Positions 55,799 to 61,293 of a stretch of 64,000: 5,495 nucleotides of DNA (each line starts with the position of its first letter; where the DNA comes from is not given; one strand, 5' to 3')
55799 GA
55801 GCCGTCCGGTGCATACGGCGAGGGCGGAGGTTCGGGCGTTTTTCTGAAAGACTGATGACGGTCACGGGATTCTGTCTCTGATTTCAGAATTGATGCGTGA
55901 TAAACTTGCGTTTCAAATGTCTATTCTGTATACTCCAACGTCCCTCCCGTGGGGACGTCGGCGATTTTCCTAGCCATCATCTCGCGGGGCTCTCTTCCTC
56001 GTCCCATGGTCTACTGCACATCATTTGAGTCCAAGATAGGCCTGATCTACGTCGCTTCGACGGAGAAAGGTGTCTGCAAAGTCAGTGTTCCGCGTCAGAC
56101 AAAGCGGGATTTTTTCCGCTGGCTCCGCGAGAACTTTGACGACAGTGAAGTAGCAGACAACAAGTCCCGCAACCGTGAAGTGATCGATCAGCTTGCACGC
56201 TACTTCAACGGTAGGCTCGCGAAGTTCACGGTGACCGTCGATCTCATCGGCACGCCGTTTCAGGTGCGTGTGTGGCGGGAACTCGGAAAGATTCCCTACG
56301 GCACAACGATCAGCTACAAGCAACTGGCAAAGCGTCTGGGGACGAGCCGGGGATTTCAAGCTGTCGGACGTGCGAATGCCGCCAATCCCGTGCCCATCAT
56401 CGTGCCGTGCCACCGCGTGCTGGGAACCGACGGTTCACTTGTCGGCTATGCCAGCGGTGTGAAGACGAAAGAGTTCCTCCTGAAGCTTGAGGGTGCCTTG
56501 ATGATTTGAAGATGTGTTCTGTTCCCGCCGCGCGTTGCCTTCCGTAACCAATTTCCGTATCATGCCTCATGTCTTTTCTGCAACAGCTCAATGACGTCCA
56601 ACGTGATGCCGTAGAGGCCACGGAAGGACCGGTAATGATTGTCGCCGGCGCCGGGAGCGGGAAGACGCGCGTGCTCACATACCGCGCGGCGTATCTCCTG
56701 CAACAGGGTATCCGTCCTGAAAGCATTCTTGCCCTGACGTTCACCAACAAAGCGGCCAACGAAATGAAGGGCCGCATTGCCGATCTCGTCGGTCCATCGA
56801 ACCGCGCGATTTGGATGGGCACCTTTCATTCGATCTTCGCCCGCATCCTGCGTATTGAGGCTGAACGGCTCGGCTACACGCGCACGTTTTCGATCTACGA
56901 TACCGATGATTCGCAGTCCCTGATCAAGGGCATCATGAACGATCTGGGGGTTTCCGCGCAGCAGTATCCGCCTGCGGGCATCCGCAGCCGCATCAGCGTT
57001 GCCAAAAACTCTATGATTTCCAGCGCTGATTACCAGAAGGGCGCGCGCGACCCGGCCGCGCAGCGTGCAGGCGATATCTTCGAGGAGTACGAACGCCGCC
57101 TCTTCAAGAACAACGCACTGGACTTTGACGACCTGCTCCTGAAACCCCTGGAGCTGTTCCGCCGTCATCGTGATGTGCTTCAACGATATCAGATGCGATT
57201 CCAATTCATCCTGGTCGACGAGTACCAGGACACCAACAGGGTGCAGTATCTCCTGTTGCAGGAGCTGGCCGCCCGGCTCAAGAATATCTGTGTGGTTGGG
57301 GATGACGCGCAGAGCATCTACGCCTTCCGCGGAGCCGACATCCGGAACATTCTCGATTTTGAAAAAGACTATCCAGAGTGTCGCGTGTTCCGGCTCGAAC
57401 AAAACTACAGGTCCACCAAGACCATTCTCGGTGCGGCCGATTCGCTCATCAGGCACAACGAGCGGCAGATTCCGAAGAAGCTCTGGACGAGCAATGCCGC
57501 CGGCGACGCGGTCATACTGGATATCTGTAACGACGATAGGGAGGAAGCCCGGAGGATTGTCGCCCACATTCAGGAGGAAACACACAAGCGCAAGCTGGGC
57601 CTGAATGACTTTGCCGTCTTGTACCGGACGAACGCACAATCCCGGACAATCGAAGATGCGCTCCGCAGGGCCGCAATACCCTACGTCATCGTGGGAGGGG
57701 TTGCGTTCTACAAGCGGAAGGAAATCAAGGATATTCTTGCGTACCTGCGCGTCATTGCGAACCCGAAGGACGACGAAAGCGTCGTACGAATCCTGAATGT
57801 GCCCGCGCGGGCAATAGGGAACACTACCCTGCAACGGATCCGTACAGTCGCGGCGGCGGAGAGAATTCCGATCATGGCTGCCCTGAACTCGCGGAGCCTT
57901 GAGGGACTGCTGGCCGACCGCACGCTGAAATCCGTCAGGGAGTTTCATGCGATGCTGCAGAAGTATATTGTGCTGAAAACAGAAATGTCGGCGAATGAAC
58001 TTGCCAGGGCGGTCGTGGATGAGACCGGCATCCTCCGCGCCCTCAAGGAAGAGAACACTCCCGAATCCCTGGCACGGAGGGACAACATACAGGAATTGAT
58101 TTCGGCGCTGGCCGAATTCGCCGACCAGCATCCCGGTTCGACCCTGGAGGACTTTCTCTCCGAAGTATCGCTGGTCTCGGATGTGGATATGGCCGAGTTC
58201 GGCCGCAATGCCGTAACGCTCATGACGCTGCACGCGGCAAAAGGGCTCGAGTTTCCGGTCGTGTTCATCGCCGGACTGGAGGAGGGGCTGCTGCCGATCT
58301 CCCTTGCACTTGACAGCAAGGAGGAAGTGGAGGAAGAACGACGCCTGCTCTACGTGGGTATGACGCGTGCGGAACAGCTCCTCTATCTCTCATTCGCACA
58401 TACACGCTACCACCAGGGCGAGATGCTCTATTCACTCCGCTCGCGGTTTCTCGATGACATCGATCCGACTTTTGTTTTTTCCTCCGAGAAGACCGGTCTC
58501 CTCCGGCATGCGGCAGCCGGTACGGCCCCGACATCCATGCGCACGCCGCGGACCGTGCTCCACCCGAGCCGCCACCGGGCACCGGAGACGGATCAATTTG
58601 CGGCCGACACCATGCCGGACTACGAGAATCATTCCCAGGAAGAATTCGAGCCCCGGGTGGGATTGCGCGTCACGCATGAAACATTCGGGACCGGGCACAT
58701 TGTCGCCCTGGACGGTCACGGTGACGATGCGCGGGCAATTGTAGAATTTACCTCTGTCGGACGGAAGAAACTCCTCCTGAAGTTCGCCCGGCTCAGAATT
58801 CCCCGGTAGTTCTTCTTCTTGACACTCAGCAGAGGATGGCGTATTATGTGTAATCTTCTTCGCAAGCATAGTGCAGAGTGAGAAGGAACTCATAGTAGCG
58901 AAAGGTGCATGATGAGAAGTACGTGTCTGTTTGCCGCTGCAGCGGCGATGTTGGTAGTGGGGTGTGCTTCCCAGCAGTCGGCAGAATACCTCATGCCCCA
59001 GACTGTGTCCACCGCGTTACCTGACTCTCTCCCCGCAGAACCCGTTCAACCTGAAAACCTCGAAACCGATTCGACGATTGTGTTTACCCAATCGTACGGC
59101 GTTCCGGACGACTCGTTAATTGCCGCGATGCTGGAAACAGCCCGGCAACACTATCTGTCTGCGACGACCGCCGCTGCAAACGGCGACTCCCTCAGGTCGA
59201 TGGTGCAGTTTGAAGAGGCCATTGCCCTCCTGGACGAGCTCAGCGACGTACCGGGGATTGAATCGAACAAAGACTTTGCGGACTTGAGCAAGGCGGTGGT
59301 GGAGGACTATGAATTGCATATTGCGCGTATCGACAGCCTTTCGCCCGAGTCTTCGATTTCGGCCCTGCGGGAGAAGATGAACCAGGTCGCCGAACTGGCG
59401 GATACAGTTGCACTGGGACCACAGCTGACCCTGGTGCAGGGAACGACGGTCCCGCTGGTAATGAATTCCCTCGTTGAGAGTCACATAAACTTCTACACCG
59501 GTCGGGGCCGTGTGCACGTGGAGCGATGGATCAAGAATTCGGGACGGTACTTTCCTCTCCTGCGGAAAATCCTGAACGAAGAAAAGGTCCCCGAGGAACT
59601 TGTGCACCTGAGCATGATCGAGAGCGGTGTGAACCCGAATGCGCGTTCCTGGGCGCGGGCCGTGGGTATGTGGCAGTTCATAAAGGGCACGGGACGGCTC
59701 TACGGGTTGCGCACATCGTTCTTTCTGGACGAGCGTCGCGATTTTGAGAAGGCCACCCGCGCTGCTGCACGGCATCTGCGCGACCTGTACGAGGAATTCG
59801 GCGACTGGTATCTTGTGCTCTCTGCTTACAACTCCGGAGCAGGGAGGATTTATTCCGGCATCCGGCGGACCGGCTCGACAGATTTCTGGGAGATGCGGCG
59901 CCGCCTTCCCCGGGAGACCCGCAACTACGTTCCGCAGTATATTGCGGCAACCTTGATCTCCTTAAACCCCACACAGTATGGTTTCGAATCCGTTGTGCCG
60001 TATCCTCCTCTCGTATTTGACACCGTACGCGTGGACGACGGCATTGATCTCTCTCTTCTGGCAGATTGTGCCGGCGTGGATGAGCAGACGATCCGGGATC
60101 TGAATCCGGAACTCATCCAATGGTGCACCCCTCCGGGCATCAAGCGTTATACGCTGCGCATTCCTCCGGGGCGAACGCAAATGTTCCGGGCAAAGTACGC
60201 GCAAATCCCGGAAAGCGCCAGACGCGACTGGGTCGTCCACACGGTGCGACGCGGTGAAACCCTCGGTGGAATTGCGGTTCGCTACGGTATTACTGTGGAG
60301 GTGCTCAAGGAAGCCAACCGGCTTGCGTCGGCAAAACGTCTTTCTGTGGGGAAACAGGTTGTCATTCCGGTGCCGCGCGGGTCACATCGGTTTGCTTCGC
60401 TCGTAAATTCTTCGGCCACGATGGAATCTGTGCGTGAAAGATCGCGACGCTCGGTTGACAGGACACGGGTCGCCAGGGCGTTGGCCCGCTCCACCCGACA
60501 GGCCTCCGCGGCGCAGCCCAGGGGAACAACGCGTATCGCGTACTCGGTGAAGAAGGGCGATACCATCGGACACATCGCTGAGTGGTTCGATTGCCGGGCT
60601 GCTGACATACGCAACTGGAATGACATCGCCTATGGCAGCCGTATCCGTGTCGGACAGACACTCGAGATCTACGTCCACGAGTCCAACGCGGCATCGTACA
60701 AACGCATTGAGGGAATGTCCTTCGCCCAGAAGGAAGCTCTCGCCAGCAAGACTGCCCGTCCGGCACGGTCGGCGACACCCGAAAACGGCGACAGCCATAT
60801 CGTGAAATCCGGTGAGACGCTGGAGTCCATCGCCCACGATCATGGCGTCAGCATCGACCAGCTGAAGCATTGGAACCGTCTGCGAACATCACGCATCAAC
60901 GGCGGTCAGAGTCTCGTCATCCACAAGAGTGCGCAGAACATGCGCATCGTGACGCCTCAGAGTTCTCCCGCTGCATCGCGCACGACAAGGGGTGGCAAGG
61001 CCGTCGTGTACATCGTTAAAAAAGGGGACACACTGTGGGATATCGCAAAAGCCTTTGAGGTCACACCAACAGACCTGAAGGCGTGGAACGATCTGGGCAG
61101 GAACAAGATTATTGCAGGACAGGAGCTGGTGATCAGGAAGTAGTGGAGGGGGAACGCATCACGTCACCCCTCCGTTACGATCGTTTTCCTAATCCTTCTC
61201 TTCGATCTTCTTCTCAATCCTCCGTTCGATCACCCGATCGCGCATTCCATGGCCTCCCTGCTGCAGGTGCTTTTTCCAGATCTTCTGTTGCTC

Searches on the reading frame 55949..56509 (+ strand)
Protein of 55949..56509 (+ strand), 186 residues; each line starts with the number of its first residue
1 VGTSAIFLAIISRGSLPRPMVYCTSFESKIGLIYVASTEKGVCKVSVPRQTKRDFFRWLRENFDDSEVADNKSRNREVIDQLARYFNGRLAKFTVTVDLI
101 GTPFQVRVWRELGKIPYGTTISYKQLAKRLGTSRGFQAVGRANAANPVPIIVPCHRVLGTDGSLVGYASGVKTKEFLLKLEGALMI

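Call 30: search_protein_families(library=pfam, proteins=[window:55949-56509:+], max_evalue=0.001)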
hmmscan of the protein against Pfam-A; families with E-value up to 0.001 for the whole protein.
window:55949-56509:+ (186 aa): 2 families
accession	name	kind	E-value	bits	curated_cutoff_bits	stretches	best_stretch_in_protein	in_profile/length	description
PF01035.26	DNA_binding_1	-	8e-32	109.4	27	1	103-183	1-81/81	6-O-methylguanine DNA methyltransferase, DNA binding domain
PF02870.21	Methyltransf_1N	-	1.9e-08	35.1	21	1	21-99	1-71/71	6-O-methylguanine DNA methyltransferase, ribonuclease-like domain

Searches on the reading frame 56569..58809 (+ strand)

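Call 30: search_protein_families(library=pfam, proteins=[window:56569-58809:+], max_evalue=0.001)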
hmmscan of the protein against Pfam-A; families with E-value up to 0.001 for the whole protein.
window:56569-58809:+ (746 aa): 7 families
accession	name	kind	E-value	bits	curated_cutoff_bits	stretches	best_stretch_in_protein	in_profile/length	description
PF00580.27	UvrD-helicase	-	1.9e-89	300.4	23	1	7-269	1-271/271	UvrD/REP helicase N-terminal domain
PF13361.12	UvrD_C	-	1.2e-75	255.5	25.6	1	275-610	2-348/350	UvrD-like helicase C-terminal domain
PF13245.12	AAA_19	-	4.3e-23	82.4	25.1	1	11-254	1-134/134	AAA domain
PF13538.12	UvrD_C_2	-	3.2e-11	43.4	27.4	1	549-607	2-51/52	UvrD-like helicase C-terminal domain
PF21196.3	PcrA_UvrD_tudor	-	4.3e-09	36.5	23.9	1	697-740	1-44/48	PcrA/UvrD tudor domain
PF13604.12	AAA_30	-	1.2e-08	35.4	27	1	6-69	1-65/191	AAA domain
PF01443.25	Viral_helicase1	-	7.1e-07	29.7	21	0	197-256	44-104/228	Viral superfamily 1 RNA helicase core domain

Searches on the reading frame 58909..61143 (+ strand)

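Call 30: search_protein_families(library=pfam, proteins=[window:58909-61143:+], max_evalue=0.001)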
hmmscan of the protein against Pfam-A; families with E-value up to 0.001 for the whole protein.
window:58909-61143:+ (744 aa): 5 families
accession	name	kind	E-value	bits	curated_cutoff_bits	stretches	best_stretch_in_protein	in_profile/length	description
PF01476.26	LysM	-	2.2e-53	178.4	20.9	4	701-742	1-42/43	LysM domain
PF01464.25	SLT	-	7e-22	77.6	21.3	1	224-328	10-115/117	Transglycosylase SLT domain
PF23473.1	LysM3_LYK4_5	-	5.5e-14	52.4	29.3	0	700-735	4-39/48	LYK4/5 LysM3 domain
PF23577.1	LysM_RLK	-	7.2e-08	32.8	27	0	633-656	6-29/44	LysM domain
PF23446.1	LysM1_NFP_LYK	-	1.6e-05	26.1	36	0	451-489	17-56/60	NFP/LYK LysM1 domain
